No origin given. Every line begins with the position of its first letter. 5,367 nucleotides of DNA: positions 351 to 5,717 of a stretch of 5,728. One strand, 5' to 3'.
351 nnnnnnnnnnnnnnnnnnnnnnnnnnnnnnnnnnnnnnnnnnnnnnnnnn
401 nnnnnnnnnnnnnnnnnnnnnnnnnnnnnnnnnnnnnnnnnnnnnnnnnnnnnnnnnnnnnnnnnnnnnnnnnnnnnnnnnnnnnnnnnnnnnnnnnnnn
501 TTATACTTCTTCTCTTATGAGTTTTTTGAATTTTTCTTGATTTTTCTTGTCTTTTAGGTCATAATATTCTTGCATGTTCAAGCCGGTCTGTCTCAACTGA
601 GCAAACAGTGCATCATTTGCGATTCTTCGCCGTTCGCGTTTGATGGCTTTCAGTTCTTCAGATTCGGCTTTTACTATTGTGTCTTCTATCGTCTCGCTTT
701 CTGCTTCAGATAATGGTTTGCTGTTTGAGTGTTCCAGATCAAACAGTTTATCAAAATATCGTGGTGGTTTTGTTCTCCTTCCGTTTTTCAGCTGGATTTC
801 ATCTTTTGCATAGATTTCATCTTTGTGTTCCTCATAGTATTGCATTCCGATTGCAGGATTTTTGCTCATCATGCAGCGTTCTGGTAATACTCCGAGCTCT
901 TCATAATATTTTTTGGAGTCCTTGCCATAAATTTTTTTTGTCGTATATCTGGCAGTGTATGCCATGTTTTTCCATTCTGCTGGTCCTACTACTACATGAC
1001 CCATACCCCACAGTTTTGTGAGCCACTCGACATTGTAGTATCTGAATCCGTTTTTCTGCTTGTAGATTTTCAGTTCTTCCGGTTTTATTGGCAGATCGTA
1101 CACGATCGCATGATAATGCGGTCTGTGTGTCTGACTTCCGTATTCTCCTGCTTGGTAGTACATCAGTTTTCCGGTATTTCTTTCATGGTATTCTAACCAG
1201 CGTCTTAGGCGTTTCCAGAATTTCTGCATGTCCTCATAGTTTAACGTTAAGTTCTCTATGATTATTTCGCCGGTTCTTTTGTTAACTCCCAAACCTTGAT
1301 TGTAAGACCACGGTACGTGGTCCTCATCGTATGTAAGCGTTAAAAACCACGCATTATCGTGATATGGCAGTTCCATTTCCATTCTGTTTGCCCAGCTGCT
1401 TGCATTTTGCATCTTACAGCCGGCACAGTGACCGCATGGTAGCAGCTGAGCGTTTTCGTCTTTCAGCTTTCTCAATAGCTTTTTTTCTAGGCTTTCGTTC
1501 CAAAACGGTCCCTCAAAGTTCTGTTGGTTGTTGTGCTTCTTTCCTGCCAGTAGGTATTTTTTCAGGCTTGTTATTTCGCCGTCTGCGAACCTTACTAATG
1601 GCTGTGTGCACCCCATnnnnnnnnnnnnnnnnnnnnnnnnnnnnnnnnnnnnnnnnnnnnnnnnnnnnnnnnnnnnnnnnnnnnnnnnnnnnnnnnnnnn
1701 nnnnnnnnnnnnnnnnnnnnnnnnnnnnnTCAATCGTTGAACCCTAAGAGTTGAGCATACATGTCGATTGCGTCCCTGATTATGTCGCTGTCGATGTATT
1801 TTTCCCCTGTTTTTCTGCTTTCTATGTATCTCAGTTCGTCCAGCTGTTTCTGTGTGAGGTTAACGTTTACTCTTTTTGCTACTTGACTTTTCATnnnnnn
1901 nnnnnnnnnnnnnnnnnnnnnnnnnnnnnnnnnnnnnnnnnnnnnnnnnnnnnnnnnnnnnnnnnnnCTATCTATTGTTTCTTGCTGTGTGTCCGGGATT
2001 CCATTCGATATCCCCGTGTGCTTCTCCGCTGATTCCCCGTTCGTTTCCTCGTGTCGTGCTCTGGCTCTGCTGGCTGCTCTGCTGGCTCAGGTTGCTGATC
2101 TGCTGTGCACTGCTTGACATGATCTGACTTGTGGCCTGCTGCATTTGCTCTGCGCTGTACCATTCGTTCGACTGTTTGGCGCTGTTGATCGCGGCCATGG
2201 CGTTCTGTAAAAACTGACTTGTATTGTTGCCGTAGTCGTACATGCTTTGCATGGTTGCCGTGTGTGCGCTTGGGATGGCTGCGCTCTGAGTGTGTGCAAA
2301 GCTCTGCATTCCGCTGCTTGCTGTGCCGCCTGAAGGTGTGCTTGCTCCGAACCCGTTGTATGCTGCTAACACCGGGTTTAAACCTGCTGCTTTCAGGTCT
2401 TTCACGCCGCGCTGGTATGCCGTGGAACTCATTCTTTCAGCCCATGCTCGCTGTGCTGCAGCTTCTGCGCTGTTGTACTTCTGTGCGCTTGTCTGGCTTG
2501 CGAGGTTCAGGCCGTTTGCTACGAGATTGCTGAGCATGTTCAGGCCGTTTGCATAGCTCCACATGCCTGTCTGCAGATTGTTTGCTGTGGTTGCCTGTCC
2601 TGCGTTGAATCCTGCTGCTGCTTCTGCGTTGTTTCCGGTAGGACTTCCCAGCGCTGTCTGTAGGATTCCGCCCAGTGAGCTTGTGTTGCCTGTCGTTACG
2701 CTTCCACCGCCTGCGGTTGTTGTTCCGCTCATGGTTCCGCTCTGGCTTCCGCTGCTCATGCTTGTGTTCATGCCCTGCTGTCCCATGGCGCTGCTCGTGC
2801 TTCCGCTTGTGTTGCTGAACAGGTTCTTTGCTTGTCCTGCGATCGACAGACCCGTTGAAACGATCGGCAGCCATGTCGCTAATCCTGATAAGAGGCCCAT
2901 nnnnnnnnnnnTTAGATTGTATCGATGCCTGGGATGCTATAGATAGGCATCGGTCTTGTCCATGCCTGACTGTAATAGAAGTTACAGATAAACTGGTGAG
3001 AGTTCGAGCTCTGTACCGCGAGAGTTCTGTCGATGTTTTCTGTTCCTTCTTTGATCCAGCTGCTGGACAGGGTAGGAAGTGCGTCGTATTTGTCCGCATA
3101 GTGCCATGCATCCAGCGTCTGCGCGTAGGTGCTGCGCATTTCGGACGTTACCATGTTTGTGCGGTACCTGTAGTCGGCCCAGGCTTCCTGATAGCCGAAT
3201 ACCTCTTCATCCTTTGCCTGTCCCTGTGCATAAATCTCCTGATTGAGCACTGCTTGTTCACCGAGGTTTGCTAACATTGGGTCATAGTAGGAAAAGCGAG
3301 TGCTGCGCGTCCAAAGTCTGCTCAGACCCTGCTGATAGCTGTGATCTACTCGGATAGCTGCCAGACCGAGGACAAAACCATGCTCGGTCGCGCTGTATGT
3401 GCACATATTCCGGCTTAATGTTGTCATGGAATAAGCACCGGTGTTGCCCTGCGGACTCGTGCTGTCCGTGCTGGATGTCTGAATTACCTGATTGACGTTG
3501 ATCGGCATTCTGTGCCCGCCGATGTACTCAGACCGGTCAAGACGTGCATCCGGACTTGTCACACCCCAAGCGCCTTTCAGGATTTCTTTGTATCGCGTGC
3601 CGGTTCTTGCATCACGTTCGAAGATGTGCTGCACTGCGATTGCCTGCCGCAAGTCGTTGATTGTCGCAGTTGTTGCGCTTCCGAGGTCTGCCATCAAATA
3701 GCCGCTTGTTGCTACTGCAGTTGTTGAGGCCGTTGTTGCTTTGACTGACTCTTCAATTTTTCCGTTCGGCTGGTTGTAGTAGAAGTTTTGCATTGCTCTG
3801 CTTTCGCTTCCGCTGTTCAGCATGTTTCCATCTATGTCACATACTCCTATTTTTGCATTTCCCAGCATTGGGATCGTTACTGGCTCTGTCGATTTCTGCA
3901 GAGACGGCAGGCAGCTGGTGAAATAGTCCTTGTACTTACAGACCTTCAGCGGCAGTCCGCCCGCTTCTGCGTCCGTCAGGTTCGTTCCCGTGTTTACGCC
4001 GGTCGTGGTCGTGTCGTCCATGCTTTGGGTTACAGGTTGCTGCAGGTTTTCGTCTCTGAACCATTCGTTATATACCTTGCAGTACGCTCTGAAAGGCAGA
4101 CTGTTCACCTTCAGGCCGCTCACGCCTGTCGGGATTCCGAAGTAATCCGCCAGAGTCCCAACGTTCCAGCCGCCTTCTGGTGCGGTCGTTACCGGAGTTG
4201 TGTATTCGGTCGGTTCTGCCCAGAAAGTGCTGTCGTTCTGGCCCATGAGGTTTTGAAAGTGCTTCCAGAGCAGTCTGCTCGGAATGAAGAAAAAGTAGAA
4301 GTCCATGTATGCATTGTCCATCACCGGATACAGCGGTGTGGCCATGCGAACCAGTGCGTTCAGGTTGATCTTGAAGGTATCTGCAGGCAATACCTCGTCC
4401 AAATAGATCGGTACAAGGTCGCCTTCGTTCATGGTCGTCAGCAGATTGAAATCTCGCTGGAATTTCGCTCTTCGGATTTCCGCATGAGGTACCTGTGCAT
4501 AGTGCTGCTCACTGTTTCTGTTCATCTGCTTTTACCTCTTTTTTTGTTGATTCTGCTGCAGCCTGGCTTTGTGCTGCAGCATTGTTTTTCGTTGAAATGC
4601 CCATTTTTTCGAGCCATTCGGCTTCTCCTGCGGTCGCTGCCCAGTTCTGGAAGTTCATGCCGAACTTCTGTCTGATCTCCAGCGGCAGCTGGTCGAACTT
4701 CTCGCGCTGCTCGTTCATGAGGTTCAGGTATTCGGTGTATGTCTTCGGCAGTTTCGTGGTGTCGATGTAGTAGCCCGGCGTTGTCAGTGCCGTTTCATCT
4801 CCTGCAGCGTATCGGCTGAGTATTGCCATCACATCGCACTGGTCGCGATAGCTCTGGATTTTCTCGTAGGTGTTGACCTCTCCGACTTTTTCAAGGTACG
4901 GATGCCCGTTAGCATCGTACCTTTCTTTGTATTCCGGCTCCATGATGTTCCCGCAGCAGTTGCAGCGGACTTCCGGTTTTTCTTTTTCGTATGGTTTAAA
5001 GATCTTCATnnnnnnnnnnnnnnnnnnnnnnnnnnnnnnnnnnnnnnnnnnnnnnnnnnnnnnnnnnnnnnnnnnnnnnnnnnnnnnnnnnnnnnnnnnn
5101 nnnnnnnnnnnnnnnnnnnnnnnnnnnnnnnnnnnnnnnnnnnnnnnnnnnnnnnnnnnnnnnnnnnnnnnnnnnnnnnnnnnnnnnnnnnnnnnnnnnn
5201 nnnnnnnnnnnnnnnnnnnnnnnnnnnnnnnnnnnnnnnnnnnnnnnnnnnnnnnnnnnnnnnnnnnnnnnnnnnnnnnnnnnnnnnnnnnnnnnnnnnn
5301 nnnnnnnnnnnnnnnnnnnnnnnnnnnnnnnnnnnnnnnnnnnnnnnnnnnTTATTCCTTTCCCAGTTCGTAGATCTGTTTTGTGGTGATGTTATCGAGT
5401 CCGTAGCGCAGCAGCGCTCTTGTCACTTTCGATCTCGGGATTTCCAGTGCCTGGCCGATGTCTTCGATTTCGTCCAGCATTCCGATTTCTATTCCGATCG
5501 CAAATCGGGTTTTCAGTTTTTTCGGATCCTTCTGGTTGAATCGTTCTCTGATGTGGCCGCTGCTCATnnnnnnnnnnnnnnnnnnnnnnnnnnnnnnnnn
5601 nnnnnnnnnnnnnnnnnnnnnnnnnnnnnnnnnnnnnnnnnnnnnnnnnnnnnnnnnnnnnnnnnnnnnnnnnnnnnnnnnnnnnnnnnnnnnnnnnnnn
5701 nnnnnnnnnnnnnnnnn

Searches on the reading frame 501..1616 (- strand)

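Call 5: search_protein_families(library=pfam, proteins=[window:501-1616:-], max_evalue=1)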
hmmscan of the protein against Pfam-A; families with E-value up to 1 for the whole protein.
window:501-1616:- (371 aa): 1 family
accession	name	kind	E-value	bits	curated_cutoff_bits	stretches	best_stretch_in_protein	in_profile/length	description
PF23343.2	REP_ORF2-G2P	-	4.3e-16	59.4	27.8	1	90-228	2-98/99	Replication-associated protein ORF2/G2P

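Call 6: search_protein_families(library=phrogs, proteins=[window:501-1616:-], max_evalue=1)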
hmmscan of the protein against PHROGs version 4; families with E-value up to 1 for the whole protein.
window:501-1616:- (371 aa): 5 families
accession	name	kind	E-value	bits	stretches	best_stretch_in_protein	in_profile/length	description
phrog_942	-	DNA, RNA and nucleotide metabolism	1.6e-98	332.2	1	1-369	59-354/501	replication initiation protein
phrog_29197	-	unknown function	6.9e-30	105.4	1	49-173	53-168/187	-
phrog_3584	-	DNA, RNA and nucleotide metabolism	2.4e-05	24.9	1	85-229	65-177/265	replication initiation protein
phrog_7769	-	unknown function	0.045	15.2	1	121-173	21-69/118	-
phrog_29414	-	unknown function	0.14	13.4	1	76-101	54-79/97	-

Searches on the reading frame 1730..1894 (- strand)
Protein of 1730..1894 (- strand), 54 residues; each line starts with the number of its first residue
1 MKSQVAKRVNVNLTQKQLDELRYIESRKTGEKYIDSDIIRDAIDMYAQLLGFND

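Call 5: search_protein_families(library=pfam, proteins=[window:1730-1894:-], max_evalue=1)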
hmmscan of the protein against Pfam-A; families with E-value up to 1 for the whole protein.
window:1730-1894:- (54 aa): 1 family
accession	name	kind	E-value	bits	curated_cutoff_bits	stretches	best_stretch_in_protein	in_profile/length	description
PF23438.1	DUF7123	-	0.06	13.9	27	1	13-53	2-42/70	Domain of unknown function (DUF7123)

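Call 6: search_protein_families(library=phrogs, proteins=[window:1730-1894:-], max_evalue=1)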
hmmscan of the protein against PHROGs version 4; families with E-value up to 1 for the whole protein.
window:1730-1894:- (54 aa): 1 family
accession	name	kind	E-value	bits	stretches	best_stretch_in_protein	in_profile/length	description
phrog_876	-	transcription regulation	0.024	15.2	1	5-49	65-107/239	transcriptional repressor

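Call 114: search_solved_structures(query=A6, max_evalue=5, show_alignments=1)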
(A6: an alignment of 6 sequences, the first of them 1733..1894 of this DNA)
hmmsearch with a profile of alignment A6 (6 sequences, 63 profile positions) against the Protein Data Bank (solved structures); distinct sequences matched with E-value up to 5: 6.
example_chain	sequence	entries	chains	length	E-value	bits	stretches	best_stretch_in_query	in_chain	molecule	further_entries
3vsk_A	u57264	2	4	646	0.17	15.2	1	37-60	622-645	Penicillin-binding protein 3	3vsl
5fi0_A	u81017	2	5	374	0.33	14.2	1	10-37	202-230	Phosphatidylinositol 3,4,5-trisphosphate-dependent Rac exchanger 1 protein,Phosphatidylino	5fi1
4yon_A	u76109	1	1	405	0.39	14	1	10-37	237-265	Phosphatidylinositol 3,4,5-trisphosphate-dependent Rac exchanger 1 protein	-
1deg_A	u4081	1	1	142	0.5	13.6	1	22-57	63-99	CALMODULIN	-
7rx9_A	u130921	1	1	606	0.61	13.4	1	10-37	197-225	Phosphatidylinositol 3,4,5-trisphosphate-dependent Rac exchanger 1 protein, Endolysin chim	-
2mdv_A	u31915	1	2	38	0.78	13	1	20-46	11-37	Designed protein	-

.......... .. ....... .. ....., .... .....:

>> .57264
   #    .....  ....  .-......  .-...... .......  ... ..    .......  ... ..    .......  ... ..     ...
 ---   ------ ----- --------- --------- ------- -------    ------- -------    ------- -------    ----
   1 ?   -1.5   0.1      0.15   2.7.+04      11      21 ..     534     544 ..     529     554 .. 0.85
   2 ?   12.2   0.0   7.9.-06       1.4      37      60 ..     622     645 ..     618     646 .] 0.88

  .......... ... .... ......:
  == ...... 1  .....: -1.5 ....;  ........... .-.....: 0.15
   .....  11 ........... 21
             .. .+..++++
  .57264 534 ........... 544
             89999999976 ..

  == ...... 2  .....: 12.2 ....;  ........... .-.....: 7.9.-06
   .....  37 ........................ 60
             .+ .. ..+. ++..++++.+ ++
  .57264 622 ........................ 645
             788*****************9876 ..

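Call 118: predict_structure(protein=window:1733-1894:-)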
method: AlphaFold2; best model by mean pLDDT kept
length: 54 residues; sequences in the alignment: 1
mean_pLDDT: 78.0   pTM: 0.49
mean pLDDT of the five models: 78.0, 71.8, 65.6, 65.5, 65.0
residues with pLDDT >= 90: 1; 70-90: 43; 50-70: 10; < 50: 0
segments of 3 or more residues with pLDDT < 50: none
pLDDT, mean of each block of 10 residues (from residue 1): 61 85 85 80 83 68
secondary structure, 60 per line:
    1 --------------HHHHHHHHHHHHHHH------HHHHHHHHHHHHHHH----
elements in order: H15-29 H36-50

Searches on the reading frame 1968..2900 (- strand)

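Call 5: search_protein_families(library=pfam, proteins=[window:1968-2900:-], max_evalue=1)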
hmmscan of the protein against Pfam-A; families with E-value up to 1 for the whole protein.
window:1968-2900:- (310 aa): 3 families
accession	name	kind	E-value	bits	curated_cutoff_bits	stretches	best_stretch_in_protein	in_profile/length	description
PF14010.12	PEPcase_2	-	0.12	11.3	25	1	208-274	271-340/493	Phosphoenolpyruvate carboxylase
PF18850.6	LPD30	-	0.44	11.2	27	1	112-155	70-112/120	Large polyvalent protein associated domain 30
PF14629.12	ORC4_C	-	0.46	10.3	25.3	1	214-272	40-99/216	Origin recognition complex (ORC) subunit 4 C-terminus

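Call 6: search_protein_families(library=phrogs, proteins=[window:1968-2900:-], max_evalue=1)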
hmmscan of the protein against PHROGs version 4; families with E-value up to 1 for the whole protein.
window:1968-2900:- (310 aa): 15 families
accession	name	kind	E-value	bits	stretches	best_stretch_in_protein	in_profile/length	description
phrog_18604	-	tail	1.2e-69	235.7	1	8-285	4-240/284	minor tail protein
phrog_5158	-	unknown function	2.5e-24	87.5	1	135-282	63-219/322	-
phrog_22637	-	tail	3e-23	83.9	1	124-279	9-149/264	pilot protein for DNA ejection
phrog_8742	-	tail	7.1e-22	79.2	1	14-282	7-270/287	pilot protein for DNA ejection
phrog_21483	-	unknown function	1.7e-20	74.8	1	112-280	65-231/303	-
phrog_8693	-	tail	1.5e-18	68.7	1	124-261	9-146/258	pilot protein for DNA ejection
phrog_35928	-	tail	2.9e-16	60.8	1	135-217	62-144/172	pilot protein for DNA ejection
phrog_27063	-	tail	8.6e-16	59.4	1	93-276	7-187/306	pilot protein for DNA ejection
phrog_11693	-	tail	3.4e-15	57.8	1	119-287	10-188/228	pilot protein for DNA ejection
phrog_34374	-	tail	1.5e-14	55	1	132-230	162-258/310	pilot protein for DNA ejection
phrog_25360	-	unknown function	7.9e-13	49.5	1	139-264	51-176/316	-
phrog_16516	-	tail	2.2e-11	45.1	1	107-211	8-110/186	minor tail protein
phrog_23656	-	head and packaging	3.4e-08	34.4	1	152-212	2-59/175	virion structural protein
phrog_20617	-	tail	2.8e-07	32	1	144-278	20-152/200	minor tail protein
phrog_6558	-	unknown function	0.54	11.7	0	255-293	44-81/90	-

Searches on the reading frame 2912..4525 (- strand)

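Call 5: search_protein_families(library=pfam, proteins=[window:2912-4525:-], max_evalue=1)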
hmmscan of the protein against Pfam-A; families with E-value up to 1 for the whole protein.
window:2912-4525:- (537 aa): 2 families
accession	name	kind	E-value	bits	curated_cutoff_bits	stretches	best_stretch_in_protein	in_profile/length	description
PF02305.22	Phage_F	-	9.7e-164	546.3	25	1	10-533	1-500/501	Capsid protein (F protein)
PF22350.2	Int_EF-hand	-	0.081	13.5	29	1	150-174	4-28/37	Internalin, EF-hand domain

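Call 6: search_protein_families(library=phrogs, proteins=[window:2912-4525:-], max_evalue=1)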
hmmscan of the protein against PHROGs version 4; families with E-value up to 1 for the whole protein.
window:2912-4525:- (537 aa): 2 families
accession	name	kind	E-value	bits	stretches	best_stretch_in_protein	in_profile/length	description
phrog_514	-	head and packaging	2.3e-207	690.8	1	1-534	6-515/531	major head protein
phrog_21828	-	unknown function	0.018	15.7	0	376-427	61-111/225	-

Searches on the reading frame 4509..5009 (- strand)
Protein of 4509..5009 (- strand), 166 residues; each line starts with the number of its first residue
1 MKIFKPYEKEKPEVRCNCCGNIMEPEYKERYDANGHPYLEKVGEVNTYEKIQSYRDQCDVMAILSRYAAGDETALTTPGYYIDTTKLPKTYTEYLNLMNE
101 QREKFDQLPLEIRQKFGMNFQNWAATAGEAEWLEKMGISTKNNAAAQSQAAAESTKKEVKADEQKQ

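Call 5: search_protein_families(library=pfam, proteins=[window:4509-5009:-], max_evalue=1)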
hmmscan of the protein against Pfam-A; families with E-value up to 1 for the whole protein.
window:4509-5009:- (166 aa): 2 families
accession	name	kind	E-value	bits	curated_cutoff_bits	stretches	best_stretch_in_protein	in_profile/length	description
PF09675.16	Chlamy_scaf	-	1.8e-33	116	25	1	30-156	2-123/134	Chlamydia-phage Chp2 scaffold (Chlamy_scaf)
PF20135.4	DUF6525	-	0.064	13.5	23.5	1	103-153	20-70/78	Family of unknown function (DUF6525)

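Call 6: search_protein_families(library=phrogs, proteins=[window:4509-5009:-], max_evalue=1)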
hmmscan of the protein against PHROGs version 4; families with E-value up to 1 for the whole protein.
window:4509-5009:- (166 aa): 4 families
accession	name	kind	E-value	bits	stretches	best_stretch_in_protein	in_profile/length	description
phrog_1642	-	head and packaging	2.9e-34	119.2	1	24-159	3-141/152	virion structural protein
phrog_24439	-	head and packaging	5.2e-10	40.4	1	82-151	7-76/82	virion structural protein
phrog_24309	-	head and packaging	0.0098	17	1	23-71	20-67/136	virion structural protein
phrog_22151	-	unknown function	0.59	11.6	1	4-56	4-54/60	-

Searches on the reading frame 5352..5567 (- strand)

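Call 5: search_protein_families(library=pfam, proteins=[window:5352-5567:-], max_evalue=1)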
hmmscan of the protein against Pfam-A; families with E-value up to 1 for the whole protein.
window:5352-5567:- (71 aa): 1 family
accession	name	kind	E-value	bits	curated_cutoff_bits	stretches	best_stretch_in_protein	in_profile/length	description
PF21235.4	UBA_ARI1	-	0.1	12.8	26.9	1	30-55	3-27/41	E3 ubiquitin-protein ligase ARIH1, UBA-like domain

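Call 6: search_protein_families(library=phrogs, proteins=[window:5352-5567:-], max_evalue=1)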
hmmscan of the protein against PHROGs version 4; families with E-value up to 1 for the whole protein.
window:5352-5567:- (71 aa): 3 families
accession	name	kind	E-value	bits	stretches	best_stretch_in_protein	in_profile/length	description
phrog_5118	-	unknown function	1.2e-05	26.1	1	22-63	19-60/67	-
phrog_4738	-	transcription regulation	0.052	14.3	1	16-59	11-55/59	transcriptional repressor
phrog_24197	-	unknown function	0.33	11.9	1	13-29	5-21/32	-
